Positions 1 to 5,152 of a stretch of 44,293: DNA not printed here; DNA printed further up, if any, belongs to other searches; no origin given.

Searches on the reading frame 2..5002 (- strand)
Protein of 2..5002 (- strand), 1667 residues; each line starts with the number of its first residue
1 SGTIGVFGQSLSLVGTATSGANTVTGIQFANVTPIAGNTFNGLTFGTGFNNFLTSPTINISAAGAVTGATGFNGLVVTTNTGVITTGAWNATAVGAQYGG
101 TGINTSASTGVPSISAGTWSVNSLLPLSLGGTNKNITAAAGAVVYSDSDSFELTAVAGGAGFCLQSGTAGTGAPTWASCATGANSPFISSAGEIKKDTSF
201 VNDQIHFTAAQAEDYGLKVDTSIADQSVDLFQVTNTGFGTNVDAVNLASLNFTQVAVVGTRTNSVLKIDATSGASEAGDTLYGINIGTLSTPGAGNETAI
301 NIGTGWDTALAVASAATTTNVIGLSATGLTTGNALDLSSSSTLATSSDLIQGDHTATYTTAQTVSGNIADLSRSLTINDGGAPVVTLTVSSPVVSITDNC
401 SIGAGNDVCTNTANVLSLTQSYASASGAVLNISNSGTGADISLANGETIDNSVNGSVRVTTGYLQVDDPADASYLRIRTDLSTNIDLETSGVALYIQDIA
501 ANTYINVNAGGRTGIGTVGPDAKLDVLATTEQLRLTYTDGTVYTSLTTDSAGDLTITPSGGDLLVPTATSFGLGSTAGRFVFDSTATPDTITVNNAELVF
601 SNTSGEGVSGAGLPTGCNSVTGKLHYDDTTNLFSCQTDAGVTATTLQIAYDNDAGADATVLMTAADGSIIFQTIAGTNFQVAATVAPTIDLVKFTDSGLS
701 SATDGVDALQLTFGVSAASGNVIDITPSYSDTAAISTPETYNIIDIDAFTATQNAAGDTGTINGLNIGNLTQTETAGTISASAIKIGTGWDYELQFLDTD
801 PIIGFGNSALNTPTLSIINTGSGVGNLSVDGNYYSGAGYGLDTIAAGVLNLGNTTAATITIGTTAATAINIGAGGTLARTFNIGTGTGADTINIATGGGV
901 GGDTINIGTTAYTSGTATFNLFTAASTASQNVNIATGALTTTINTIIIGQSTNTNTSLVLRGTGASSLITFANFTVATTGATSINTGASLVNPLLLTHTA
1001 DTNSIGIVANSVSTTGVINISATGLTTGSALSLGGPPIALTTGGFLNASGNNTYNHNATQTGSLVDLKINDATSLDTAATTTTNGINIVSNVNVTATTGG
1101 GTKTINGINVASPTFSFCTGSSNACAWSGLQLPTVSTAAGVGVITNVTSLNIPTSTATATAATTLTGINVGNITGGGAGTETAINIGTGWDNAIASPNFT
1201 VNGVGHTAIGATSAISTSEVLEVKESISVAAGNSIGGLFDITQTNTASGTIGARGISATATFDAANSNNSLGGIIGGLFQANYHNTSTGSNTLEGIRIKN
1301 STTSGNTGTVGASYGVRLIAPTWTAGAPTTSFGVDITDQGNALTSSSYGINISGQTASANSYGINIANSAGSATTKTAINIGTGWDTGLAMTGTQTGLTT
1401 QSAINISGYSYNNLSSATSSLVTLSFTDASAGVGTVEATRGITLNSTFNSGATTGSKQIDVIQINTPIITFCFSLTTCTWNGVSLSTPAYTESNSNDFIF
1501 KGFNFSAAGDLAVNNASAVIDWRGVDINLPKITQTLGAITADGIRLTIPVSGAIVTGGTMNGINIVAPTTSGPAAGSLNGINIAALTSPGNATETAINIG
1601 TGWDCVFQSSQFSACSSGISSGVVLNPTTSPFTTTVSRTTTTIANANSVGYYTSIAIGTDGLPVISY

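Call 79: search_protein_families(library=phrogs, proteins=[window:2-5002:-], max_evalue=0.001)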
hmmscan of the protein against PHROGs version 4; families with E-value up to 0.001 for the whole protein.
window:2-5002:- (1667 aa): 0 families
